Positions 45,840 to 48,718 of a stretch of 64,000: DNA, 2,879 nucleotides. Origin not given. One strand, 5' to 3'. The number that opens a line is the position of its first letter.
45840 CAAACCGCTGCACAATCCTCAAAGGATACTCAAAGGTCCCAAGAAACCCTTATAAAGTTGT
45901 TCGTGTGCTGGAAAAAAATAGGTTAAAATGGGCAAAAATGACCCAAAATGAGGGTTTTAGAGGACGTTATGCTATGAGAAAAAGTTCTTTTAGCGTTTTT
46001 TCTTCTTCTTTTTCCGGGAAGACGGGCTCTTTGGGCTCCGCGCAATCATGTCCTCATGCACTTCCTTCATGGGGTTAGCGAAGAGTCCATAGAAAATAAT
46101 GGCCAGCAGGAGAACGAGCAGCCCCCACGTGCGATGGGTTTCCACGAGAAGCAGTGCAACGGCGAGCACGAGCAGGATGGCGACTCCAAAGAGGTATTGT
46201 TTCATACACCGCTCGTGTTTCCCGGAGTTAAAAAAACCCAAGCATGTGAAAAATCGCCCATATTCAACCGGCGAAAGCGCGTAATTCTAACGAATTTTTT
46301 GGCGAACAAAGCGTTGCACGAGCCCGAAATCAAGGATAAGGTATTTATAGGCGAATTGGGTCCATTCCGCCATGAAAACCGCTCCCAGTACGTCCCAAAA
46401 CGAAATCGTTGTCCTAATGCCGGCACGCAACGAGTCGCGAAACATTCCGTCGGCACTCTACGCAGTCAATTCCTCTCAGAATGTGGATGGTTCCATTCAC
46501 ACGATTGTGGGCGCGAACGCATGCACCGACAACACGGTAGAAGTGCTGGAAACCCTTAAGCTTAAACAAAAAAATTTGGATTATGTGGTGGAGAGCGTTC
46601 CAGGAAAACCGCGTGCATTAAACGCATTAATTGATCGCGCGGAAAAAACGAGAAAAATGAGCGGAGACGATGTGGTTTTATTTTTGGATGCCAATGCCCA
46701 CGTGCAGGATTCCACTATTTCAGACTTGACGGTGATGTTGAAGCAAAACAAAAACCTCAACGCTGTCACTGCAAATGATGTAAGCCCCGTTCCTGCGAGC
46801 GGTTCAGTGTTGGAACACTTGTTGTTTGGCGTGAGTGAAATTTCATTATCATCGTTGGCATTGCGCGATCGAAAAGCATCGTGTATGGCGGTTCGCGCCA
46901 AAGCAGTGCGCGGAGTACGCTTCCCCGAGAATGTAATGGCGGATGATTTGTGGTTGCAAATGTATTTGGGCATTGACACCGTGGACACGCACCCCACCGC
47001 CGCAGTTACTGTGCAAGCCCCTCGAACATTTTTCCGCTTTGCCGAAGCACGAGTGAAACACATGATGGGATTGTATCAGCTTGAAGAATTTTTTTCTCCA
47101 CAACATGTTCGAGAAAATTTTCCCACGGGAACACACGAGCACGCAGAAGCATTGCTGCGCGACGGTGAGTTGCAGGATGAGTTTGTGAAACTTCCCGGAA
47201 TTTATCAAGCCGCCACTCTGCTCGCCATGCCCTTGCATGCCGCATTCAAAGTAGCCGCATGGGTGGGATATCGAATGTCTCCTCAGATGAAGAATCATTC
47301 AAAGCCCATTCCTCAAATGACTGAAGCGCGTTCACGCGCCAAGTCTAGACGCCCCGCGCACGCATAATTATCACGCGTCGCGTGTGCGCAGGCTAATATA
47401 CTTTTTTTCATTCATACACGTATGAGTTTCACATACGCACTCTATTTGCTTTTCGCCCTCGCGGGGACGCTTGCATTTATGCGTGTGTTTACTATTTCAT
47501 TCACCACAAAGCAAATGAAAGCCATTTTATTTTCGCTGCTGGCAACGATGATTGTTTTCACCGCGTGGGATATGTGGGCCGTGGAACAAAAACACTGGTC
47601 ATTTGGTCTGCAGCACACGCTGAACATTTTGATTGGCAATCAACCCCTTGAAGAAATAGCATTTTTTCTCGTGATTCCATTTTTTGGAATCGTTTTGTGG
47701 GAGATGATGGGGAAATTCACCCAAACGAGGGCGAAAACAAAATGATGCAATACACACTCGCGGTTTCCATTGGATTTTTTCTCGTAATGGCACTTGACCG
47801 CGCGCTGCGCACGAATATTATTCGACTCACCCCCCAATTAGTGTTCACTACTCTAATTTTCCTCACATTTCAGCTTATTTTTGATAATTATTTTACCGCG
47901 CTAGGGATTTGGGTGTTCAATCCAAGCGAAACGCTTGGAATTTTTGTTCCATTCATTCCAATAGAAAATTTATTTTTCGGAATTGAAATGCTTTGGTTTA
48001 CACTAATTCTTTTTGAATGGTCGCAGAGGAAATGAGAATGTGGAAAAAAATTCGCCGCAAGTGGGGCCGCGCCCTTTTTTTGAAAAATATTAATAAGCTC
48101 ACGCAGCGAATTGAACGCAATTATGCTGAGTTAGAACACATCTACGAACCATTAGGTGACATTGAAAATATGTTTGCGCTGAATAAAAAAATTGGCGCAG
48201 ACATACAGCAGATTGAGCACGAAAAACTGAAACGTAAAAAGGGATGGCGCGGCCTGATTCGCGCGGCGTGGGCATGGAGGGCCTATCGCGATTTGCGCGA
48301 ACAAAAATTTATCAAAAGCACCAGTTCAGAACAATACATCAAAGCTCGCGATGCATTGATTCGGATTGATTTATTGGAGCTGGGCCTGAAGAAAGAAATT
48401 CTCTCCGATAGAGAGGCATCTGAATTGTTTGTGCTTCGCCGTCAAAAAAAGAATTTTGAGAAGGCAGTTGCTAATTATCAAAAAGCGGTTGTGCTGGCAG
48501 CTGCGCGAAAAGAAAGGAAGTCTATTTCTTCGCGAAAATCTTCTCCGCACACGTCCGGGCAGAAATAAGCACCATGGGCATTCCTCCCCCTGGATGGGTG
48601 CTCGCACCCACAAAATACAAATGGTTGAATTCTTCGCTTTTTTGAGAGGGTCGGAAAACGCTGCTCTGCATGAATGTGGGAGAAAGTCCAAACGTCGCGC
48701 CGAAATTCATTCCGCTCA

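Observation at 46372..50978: Carotenoid biosynthesis module with bacterial-style split lycopene cyclase and an attached GT2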

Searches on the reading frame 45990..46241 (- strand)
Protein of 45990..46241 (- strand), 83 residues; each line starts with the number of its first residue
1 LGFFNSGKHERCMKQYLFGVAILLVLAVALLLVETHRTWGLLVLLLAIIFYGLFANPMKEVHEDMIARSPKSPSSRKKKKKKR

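Call 3: search_protein_families(library=pfam, proteins=[window:45990-46241:-], max_evalue=0.01)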
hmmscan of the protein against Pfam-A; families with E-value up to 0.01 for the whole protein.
window:45990-46241:- (83 aa): 0 families

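Call 4: search_protein_families(library=ncbifam, proteins=[window:45990-46241:-], max_evalue=0.01)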
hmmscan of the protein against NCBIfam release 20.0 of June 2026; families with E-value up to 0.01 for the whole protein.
window:45990-46241:- (83 aa): 0 families

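Call 65: search_protein_families(library=phrogs, proteins=[window:46029-46241:-], max_evalue=0.01)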
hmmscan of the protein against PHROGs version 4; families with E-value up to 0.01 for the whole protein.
window:46029-46241:- (71 aa): 0 families

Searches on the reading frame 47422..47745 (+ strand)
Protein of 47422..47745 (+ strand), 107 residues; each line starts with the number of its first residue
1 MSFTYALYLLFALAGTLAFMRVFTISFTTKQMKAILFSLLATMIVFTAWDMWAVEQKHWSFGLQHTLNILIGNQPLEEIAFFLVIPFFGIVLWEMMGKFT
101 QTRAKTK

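Call 3: search_protein_families(library=pfam, proteins=[window:47422-47745:+], max_evalue=0.01)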
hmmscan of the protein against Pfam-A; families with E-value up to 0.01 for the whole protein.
window:47422-47745:+ (107 aa): 1 family
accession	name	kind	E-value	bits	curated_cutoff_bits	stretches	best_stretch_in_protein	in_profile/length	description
PF18916.5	Lycopene_cyc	-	1.4e-07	32.4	27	1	7-96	3-92/92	Lycopene cyclase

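Call 4: search_protein_families(library=ncbifam, proteins=[window:47422-47745:+], max_evalue=0.01)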
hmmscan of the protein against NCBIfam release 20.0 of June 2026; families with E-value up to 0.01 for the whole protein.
window:47422-47745:+ (107 aa): 1 family
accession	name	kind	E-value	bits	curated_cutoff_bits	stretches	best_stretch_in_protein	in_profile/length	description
TIGR03462.1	CarR_dom_SF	subfamily_domain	2.5e-15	56.8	39.4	1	3-88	1-84/89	lycopene cyclase domain-containing protein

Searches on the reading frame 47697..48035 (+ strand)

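Call 3: search_protein_families(library=pfam, proteins=[window:47697-48035:+], max_evalue=0.01)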
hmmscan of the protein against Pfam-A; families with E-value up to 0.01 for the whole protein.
window:47697-48035:+ (112 aa): 1 family
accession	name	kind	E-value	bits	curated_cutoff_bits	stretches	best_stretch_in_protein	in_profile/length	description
PF18916.5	Lycopene_cyc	-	1.8e-09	38.5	27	1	22-108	6-91/92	Lycopene cyclase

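Call 4: search_protein_families(library=ncbifam, proteins=[window:47697-48035:+], max_evalue=0.01)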
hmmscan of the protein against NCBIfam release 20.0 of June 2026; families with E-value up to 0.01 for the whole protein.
window:47697-48035:+ (112 aa): 1 family
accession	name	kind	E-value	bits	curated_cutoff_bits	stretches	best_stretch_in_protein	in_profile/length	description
TIGR03462.1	CarR_dom_SF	subfamily_domain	2e-12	47.4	39.4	1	17-105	1-87/89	lycopene cyclase domain-containing protein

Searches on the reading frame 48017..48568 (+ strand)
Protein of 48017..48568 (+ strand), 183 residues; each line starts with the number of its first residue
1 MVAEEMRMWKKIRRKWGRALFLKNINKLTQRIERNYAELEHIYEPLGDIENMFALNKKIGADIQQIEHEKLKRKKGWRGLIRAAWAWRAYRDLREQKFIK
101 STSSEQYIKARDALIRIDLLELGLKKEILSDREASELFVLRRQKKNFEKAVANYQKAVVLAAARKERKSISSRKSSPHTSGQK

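Call 3: search_protein_families(library=pfam, proteins=[window:48017-48568:+], max_evalue=0.01)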
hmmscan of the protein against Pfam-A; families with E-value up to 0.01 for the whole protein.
window:48017-48568:+ (183 aa): 0 families

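Call 4: search_protein_families(library=ncbifam, proteins=[window:48017-48568:+], max_evalue=0.01)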
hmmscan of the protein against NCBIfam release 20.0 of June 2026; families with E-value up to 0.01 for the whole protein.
window:48017-48568:+ (183 aa): 0 families

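Call 65: search_protein_families(library=phrogs, proteins=[window:48017-48565:+], max_evalue=0.01)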
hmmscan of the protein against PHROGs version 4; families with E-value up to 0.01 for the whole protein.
window:48017-48565:+ (183 aa): 0 families
